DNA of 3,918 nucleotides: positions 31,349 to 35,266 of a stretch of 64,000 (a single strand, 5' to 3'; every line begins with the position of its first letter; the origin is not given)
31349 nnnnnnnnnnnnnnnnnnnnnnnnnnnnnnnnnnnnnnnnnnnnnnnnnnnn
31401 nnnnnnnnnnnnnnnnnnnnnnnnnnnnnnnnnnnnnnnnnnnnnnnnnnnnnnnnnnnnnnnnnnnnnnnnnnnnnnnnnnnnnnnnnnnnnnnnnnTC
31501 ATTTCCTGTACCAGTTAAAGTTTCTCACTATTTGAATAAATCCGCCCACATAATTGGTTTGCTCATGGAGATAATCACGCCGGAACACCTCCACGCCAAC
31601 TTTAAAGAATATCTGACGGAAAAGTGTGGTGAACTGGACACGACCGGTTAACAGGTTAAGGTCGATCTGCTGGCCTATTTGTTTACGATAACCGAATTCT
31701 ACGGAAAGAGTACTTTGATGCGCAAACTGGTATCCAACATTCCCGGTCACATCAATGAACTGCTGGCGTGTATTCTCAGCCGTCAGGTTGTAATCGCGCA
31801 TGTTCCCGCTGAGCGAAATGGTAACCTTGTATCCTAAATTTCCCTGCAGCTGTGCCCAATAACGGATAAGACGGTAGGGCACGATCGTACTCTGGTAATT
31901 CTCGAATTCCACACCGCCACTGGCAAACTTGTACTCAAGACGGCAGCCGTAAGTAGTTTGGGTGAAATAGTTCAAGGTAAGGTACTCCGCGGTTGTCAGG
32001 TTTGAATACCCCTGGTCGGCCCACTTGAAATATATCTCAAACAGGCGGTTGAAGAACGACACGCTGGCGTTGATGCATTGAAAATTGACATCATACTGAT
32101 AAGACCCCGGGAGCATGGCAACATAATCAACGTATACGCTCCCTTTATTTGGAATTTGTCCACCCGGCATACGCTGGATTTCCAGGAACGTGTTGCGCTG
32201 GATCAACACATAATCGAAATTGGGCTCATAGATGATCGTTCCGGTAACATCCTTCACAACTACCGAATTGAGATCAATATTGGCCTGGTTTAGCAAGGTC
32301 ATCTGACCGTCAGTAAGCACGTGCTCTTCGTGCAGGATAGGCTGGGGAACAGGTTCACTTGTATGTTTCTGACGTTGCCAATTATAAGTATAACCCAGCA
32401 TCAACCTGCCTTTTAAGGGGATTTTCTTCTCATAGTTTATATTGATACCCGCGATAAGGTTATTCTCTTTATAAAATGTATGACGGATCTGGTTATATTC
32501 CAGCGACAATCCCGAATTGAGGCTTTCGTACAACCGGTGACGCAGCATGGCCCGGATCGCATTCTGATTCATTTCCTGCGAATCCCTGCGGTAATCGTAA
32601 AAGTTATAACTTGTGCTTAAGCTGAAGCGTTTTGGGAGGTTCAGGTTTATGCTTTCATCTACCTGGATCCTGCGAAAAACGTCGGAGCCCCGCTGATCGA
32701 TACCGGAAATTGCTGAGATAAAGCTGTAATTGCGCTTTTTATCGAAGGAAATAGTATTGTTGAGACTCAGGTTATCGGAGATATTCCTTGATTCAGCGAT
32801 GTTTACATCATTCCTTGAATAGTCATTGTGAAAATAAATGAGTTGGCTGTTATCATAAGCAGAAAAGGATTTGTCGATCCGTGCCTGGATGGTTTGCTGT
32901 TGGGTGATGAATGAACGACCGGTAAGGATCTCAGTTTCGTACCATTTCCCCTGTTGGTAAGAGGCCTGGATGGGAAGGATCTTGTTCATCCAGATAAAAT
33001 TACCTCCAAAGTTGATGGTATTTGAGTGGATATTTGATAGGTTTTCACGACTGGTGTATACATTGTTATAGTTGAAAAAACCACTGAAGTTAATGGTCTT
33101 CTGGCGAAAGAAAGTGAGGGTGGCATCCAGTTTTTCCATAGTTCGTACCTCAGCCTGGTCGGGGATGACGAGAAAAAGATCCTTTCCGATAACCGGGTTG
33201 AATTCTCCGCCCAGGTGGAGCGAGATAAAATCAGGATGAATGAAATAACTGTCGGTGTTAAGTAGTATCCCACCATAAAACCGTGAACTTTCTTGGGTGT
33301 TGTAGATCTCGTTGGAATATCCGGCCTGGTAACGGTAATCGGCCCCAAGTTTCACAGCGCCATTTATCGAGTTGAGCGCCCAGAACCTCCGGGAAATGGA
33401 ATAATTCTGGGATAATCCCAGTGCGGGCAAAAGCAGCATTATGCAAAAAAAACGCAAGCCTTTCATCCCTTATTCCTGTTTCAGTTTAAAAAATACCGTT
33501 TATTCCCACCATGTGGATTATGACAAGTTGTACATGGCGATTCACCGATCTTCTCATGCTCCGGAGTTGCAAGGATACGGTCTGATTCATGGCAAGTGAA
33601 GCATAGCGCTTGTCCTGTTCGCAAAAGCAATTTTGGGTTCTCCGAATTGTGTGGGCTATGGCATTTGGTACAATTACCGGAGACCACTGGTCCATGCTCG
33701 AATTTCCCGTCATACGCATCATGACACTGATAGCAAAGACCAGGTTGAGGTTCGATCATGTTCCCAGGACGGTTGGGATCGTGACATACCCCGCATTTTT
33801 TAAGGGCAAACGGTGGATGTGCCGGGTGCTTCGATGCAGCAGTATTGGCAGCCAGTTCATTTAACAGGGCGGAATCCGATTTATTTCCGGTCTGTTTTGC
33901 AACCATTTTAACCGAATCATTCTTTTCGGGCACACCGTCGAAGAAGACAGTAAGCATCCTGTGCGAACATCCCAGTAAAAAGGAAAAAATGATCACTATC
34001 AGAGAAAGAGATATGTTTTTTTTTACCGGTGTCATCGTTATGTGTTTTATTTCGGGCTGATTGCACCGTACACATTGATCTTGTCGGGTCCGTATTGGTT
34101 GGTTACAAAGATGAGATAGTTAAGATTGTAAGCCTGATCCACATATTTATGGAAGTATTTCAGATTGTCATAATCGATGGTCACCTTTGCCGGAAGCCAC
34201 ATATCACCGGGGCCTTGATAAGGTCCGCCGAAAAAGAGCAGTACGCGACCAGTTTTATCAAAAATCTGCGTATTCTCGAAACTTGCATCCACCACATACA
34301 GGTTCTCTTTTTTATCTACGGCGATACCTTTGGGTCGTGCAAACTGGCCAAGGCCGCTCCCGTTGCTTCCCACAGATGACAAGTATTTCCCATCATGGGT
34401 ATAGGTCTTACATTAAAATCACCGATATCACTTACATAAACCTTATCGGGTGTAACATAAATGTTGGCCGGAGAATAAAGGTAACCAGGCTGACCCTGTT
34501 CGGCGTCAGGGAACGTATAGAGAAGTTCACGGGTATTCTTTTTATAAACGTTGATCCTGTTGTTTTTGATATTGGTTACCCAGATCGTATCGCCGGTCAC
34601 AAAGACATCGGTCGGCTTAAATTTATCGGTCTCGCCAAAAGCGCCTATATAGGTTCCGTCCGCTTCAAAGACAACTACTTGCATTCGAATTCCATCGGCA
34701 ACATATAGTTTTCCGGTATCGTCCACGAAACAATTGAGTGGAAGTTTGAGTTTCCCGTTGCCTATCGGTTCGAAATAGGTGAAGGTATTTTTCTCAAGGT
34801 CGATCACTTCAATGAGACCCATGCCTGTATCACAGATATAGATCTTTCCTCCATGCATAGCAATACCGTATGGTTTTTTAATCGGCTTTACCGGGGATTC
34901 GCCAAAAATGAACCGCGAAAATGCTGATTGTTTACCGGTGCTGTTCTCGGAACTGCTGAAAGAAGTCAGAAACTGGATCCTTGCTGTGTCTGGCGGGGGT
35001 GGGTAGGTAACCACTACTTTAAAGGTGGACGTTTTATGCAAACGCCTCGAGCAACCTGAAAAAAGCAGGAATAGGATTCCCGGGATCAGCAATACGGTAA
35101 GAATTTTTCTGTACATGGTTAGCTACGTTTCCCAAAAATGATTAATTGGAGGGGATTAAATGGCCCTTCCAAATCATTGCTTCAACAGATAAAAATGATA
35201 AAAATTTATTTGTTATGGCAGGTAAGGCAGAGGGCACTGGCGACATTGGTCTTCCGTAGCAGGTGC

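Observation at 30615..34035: Lipoprotein pentahaem, 655-aa barrel and nonahaem trio has the architecture of a porin-cytochrome conduit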

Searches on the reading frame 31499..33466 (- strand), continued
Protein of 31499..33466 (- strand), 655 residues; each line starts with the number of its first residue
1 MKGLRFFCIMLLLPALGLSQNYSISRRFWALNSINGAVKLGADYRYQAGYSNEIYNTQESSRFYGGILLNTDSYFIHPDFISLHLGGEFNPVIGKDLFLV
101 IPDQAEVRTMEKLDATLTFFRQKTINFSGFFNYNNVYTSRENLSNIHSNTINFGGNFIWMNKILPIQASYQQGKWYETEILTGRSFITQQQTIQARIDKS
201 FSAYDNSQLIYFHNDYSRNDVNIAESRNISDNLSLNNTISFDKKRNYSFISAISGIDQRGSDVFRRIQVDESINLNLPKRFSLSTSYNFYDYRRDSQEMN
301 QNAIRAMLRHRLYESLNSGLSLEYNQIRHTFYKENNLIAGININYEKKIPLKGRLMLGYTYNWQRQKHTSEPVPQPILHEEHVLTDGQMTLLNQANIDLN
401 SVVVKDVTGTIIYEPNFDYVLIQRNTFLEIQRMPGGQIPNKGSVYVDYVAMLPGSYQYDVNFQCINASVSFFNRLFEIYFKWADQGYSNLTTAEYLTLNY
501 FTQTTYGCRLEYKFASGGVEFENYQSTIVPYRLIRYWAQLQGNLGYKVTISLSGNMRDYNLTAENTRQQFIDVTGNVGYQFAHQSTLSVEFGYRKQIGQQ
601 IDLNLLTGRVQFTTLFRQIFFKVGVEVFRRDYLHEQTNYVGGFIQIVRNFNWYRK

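Call 62: find_homologous_proteins(query=P0381, max_evalue=0.001)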
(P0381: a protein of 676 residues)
Query P0381 (676 aa): 19 proteins with E <= 0.001 among 8000 candidates.
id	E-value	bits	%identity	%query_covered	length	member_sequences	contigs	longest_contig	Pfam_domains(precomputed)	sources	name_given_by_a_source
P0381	0.0e+0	1525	100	100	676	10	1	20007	-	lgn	-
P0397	0.0e+0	1390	91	100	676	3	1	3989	-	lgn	-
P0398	0.0e+0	1308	87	100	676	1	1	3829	-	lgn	-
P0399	0.0e+0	1298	85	100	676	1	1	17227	-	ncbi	-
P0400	0.0e+0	1277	84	100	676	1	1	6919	-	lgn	-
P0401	2.8e-266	904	59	99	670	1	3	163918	-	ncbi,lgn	-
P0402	1.8e-262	891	59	100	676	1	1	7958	-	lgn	-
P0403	2.5e-174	600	48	92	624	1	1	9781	-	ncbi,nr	ncbi:MAG: hypothetical protein NUV91_04130 [Candidatus Omnitrophica bacterium]|nr:hypothetical prote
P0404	2.0e-164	567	45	92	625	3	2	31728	-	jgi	-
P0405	3.0e-129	451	40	92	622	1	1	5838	PF27730.1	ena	-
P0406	7.1e-128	446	38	86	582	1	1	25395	-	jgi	-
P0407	2.7e-120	421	38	93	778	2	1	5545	PF27730.1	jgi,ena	-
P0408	5.9e-120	420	37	92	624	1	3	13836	-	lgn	-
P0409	7.8e-113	397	36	91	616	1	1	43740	-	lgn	-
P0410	2.5e-75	273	29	94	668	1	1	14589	-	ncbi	-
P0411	1.1e-50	191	27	88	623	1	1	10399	-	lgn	-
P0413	9.0e-24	102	26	63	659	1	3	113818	-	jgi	jgi:hypothetical protein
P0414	1.1e-11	63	22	64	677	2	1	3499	-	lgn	-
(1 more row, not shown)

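Call 63: search_protein_families(library=pfam, proteins=[P0405, P0407, P0381, P0410, P0413], max_evalue=1)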
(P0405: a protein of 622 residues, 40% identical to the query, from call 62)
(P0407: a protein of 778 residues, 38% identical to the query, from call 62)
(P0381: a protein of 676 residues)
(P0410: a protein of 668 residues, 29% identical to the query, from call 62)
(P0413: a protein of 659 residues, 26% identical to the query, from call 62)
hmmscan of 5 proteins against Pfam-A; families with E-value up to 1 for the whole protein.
P0405 (622 aa): 0 families

P0407 (778 aa): 0 families

P0381 (676 aa): 1 family
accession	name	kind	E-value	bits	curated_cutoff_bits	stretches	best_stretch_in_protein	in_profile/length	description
PF02468.20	PsbN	-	0.15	12.4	25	1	7-36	4-31/43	Photosystem II reaction centre N protein (psbN)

P0410 (668 aa): 0 families

P0413 (659 aa): 0 families

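Call 64: find_encoding_contigs(protein=P0401, flank=8000, max_places=2)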
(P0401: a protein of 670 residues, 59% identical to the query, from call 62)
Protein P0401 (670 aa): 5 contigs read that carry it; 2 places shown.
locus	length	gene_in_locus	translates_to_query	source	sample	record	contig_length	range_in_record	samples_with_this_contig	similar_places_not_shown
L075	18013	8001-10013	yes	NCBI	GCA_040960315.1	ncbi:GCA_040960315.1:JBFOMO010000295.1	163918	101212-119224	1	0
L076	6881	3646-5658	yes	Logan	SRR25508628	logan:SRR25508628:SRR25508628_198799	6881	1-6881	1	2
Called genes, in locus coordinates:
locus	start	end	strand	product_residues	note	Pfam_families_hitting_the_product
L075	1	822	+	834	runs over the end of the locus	PF12679:ABC2_membrane_2, PF12698:ABC2_membrane_3 (weak), PF12730:ABC2_membrane_4, PF23357:DUF7088, PF09822:ABC_transp_aux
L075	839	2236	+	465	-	PF14238:DUF4340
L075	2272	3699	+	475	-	PF13598:DUF4139 (weak)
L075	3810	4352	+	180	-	PF00072:Response_reg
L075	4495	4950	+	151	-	-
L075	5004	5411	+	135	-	PF00072:Response_reg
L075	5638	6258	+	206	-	PF14522:Cytochrome_C7 (faint), PF14537:Cytochrom_c3_2 (faint), PF09699:Paired_CXXCH_1 (weak)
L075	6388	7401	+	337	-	PF01436:NHL (faint), PF08450:SGL (faint), PF24684:Vgb_lyase (weak), PF25021:TEN_NHL (faint), PF17170:DUF5128 (weak)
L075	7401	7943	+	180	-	PF14522:Cytochrome_C7 (faint), PF09699:Paired_CXXCH_1, PF14537:Cytochrom_c3_2 (faint), PF09699:Paired_CXXCH_1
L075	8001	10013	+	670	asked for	-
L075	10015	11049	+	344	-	PF08450:SGL (faint), PF01731:Arylesterase (faint), PF25021:TEN_NHL (faint), PF06739:SBBP (faint), PF17170:DUF5128, PF01436:NHL (weak)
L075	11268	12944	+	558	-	PF14522:Cytochrome_C7 (faint), PF09699:Paired_CXXCH_1 (weak), PF22113:Mtrc-MtrF_II-IV_dom (weak)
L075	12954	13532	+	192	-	-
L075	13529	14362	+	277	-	PF13435:Cytochrome_C554 (faint), PF22113:Mtrc-MtrF_II-IV_dom (faint), PF14522:Cytochrome_C7 (faint), PF14537:Cytochrom_c3_2 (faint), PF09699:Paired_CXXCH_1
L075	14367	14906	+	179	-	-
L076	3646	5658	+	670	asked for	-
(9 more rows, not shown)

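Call 65: find_encoding_contigs(protein=P0413, flank=9000, max_places=1)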
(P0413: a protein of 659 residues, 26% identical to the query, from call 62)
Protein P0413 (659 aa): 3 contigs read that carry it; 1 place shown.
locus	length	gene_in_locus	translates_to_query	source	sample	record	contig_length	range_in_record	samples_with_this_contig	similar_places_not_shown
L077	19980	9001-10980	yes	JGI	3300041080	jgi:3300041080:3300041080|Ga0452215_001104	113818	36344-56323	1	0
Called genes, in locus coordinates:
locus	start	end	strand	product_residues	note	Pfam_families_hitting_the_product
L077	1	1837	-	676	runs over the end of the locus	PF00884:Sulfatase, PF01663:Phosphodiest, PF13428:TPR_14 (faint), PF16347:SGSH_C, PF13432:TPR_16, PF13371:TPR_9 (weak), PF13432:TPR_16, PF00515:TPR_1 (weak), +8 more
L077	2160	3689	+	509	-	PF03264:Cytochrom_NNT, PF14522:Cytochrome_C7 (faint), PF14537:Cytochrom_c3_2 (faint)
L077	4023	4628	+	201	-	PF14522:Cytochrome_C7 (faint), PF22113:Mtrc-MtrF_II-IV_dom, PF09699:Paired_CXXCH_1 (faint), PF13435:Cytochrome_C554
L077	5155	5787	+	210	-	PF14522:Cytochrome_C7 (faint), PF09699:Paired_CXXCH_1 (weak)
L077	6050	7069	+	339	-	PF01436:NHL (faint), PF06739:SBBP (faint), PF25021:TEN_NHL (faint), PF08450:SGL (faint), PF17170:DUF5128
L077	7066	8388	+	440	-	PF14522:Cytochrome_C7 (faint), PF22113:Mtrc-MtrF_II-IV_dom (faint), PF09699:Paired_CXXCH_1, PF14537:Cytochrom_c3_2 (weak), PF09699:Paired_CXXCH_1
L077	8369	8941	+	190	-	PF14522:Cytochrome_C7 (faint), PF09699:Paired_CXXCH_1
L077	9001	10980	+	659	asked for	-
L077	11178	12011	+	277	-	-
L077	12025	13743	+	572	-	PF14537:Cytochrom_c3_2 (faint), PF22113:Mtrc-MtrF_II-IV_dom (faint), PF14522:Cytochrome_C7 (faint), PF09699:Paired_CXXCH_1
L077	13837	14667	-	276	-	PF09678:Caa3_CtaG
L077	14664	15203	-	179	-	PF04314:LpqE-like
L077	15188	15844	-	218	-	PF02630:SCO1-SenC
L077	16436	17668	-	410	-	PF02515:CoA_transf_3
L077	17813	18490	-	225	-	PF02613:Nitrate_red_del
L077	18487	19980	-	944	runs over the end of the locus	PF00384:Molybdopterin, PF01568:Molydop_binding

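Call 66: find_encoding_contigs(protein=P0410, flank=9000, max_places=1)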
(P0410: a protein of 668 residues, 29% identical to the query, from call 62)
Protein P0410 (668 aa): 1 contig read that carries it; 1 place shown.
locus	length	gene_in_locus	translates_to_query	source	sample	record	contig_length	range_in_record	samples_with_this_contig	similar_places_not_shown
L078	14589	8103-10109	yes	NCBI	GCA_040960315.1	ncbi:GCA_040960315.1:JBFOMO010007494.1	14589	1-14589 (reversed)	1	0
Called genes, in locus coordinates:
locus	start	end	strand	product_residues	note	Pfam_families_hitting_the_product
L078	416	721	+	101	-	PF13744:HTH_37 (weak), PF13560:HTH_31, PF01381:HTH_3 (weak)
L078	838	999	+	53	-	-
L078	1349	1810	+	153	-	PF02082:Rrf2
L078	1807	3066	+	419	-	PF05140:ResB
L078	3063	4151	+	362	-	PF05201:GlutR_N, PF01488:Shikimate_DH, PF03807:F420_oxidored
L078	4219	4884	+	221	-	PF01578:Cytochrom_C_asm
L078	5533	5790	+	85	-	PF09699:Paired_CXXCH_1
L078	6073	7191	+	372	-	PF01436:NHL (faint), PF08450:SGL (faint), PF25021:TEN_NHL (faint), PF17170:DUF5128 (weak)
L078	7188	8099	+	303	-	-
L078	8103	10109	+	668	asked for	-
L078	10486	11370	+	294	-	PF08450:SGL (faint), PF25021:TEN_NHL (faint), PF01436:NHL (weak), PF17170:DUF5128, PF01436:NHL (weak)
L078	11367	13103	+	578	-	PF22113:Mtrc-MtrF_II-IV_dom (faint), PF14522:Cytochrome_C7 (faint), PF14537:Cytochrom_c3_2 (faint), PF09699:Paired_CXXCH_1 (weak)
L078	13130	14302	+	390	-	PF14522:Cytochrome_C7 (faint), PF09699:Paired_CXXCH_1, PF14537:Cytochrom_c3_2 (weak), PF22113:Mtrc-MtrF_II-IV_dom (weak), PF09699:Paired_CXXCH_1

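Call 71: find_encoding_contigs(protein=P0414, flank=9000, max_places=2)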
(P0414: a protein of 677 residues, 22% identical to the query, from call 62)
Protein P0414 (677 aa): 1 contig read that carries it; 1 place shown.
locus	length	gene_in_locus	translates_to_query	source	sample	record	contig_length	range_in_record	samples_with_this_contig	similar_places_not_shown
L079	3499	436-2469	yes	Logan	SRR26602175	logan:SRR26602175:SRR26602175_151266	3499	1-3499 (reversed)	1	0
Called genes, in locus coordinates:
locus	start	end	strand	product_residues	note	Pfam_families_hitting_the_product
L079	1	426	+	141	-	?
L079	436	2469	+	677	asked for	-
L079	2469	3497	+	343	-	?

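Call 72: find_encoding_contigs(protein=P0411, flank=9000, max_places=1)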
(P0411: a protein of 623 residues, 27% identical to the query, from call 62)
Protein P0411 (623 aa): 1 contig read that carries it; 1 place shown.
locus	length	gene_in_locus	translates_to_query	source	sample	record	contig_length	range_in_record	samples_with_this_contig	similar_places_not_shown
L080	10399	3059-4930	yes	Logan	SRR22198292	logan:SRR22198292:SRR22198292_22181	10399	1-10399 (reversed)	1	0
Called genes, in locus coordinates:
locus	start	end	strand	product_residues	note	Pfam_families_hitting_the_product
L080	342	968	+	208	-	PF14522:Cytochrome_C7 (faint), PF09699:Paired_CXXCH_1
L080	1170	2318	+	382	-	PF08450:SGL (faint), PF25021:TEN_NHL (faint), PF01436:NHL (faint), PF06739:SBBP (faint)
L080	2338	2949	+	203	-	PF09699:Paired_CXXCH_1 (weak), PF14522:Cytochrome_C7 (faint), PF09699:Paired_CXXCH_1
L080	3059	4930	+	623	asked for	-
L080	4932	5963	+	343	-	PF06739:SBBP (faint), PF08450:SGL (faint), PF25021:TEN_NHL (faint), PF01436:NHL (weak), PF17170:DUF5128, PF01436:NHL (weak), PF17170:DUF5128, PF01436:NHL (weak)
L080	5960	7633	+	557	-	PF22113:Mtrc-MtrF_II-IV_dom (faint), PF14522:Cytochrome_C7 (faint), PF14537:Cytochrom_c3_2 (faint), PF09699:Paired_CXXCH_1 (weak)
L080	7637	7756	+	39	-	-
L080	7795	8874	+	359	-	PF22113:Mtrc-MtrF_II-IV_dom (faint), PF09699:Paired_CXXCH_1, PF14522:Cytochrome_C7 (faint), PF09699:Paired_CXXCH_1, PF14537:Cytochrom_c3_2 (weak), PF09699:Paired_CXXCH_1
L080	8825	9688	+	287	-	PF13432:TPR_16 (faint), PF00515:TPR_1 (faint), PF13431:TPR_17 (faint), PF07719:TPR_2 (faint)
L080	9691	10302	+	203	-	PF09699:Paired_CXXCH_1 (faint)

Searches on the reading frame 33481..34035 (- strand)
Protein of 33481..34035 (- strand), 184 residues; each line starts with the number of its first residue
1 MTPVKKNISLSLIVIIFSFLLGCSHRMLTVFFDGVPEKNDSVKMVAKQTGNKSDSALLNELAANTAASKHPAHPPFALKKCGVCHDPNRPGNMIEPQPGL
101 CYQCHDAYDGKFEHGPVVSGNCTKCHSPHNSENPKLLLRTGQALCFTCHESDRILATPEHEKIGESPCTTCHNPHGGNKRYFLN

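Call 3: search_protein_families(library=pfam, proteins=[window:33481-34035:-], max_evalue=0.1)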
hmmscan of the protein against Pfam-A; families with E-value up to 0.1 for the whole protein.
window:33481-34035:- (184 aa): 5 families
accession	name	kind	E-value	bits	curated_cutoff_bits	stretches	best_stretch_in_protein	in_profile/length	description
PF09699.15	Paired_CXXCH_1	-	1.8e-28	98.4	20.6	3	114-153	1-40/41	Doubled CXXCH motif (Paired_CXXCH_1)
PF14522.11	Cytochrome_C7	-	2.1e-06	27.9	24.8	3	69-127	4-67/67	Cytochrome c7 and related cytochrome c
PF14537.11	Cytochrom_c3_2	-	1.1e-05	26.2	25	2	121-180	8-72/79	Cytochrome c3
PF22113.1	Mtrc-MtrF_II-IV_dom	-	0.0051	16.8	30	0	77-175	27-166/176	Outer membrane cytochrome MtrC/MtrF-like, domains II/IV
PF02085.21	Cytochrom_CIII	-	0.0054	17.5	22.9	0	61-149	16-101/101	Class III cytochrome C family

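Call 4: search_protein_families(library=ncbifam, proteins=[window:33481-34035:-], max_evalue=0.1)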
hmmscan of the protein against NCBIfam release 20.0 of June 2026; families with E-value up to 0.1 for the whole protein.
window:33481-34035:- (184 aa): 6 families
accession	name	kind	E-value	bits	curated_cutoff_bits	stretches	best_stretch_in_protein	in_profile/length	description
TIGR01905.1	paired_CXXCH_1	subfamily_domain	3.1e-26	91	25.2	3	114-152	1-39/41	doubled CXXCH domain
TIGR03508.1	decahem_SO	subfamily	2.1e-15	56.9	192.2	2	63-152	130-222/258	DmsE family decaheme c-type cytochrome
NF041028.1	decahem_GSU2203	exception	2.4e-12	46.7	325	1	66-177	117-234/317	GSU2203 family decaheme c-type cytochrome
NF045722.1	c3_cytochr_TmcA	equivalog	0.00047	20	114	0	53-108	31-90/125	acidic tetraheme cytochrome c3 TmcA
TIGR03153.1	cytochr_NrfH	equivalog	0.021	14.9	134.2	1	96-173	26-110/138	cytochrome c nitrite reductase small subunit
TIGR04463.1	rSAM_vs_C_rich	equivalog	0.091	11.5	525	0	22-108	260-345/438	TIGR04463 family radical SAM/SPASM RiPP maturase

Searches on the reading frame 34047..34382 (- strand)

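Call 3: search_protein_families(library=pfam, proteins=[window:34047-34382:-], max_evalue=0.1)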
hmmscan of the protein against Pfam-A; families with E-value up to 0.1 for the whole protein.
window:34047-34382:- (111 aa): 4 families
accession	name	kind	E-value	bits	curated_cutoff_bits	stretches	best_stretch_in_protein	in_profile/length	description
PF01436.27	NHL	-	0.00048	20.5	20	1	14-40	1-25/28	NHL repeat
PF17170.10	DUF5128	-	0.0014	18.3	22.9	1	3-45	78-121/321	6-bladed beta-propeller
PF25021.1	TEN_NHL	-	0.0092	15.4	27.1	1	13-45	140-170/357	Teneurin NHL domain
PF06739.17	SBBP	-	0.022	15.1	20.5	1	17-31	15-29/38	Beta-propeller repeat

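Call 4: search_protein_families(library=ncbifam, proteins=[window:34047-34382:-], max_evalue=0.1)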
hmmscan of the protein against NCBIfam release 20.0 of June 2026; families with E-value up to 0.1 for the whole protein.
window:34047-34382:- (111 aa): 2 families
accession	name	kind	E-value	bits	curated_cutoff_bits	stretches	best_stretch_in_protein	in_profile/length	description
NF035926.1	scyF_NHL_VPEP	equivalog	3.1e-12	46.3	350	1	3-59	235-291/376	scytonemin biosynthesis PEP-CTERM protein ScyF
NF047780.1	LIC12708_fam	subfamily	0.013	14.4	150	1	13-49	118-154/391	LIC_12708 family protein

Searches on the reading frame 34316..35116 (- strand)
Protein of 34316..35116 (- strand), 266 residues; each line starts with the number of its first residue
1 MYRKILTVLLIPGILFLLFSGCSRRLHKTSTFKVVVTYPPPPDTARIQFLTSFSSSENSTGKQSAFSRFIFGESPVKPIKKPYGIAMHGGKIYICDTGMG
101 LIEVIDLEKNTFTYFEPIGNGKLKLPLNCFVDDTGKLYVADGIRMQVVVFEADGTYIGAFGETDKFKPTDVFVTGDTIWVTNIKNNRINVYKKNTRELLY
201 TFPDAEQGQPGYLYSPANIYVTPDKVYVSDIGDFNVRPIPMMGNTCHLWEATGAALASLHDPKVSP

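Call 3: search_protein_families(library=pfam, proteins=[window:34316-35116:-], max_evalue=0.1)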
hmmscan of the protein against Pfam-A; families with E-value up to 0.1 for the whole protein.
window:34316-35116:- (266 aa): 1 family
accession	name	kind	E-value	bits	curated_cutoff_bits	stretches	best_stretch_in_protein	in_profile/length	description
PF01436.27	NHL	-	1.4e-06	28.4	20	0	131-150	9-28/28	NHL repeat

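Call 4: search_protein_families(library=ncbifam, proteins=[window:34316-35116:-], max_evalue=0.1)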
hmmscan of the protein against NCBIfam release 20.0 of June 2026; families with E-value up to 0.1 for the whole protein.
window:34316-35116:- (266 aa): 3 families
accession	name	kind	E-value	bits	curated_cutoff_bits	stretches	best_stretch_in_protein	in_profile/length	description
NF035926.1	scyF_NHL_VPEP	equivalog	5.2e-14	52.2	350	2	84-164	203-287/376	scytonemin biosynthesis PEP-CTERM protein ScyF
NF033206.1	ScyE_fam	subfamily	0.0045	16.6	80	0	44-115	118-177/333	ScyD/ScyE family protein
NF053768.1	CIS12_fam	equivalog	0.064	11.9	860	1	79-190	87-193/715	CIS12 family contractile injection system protein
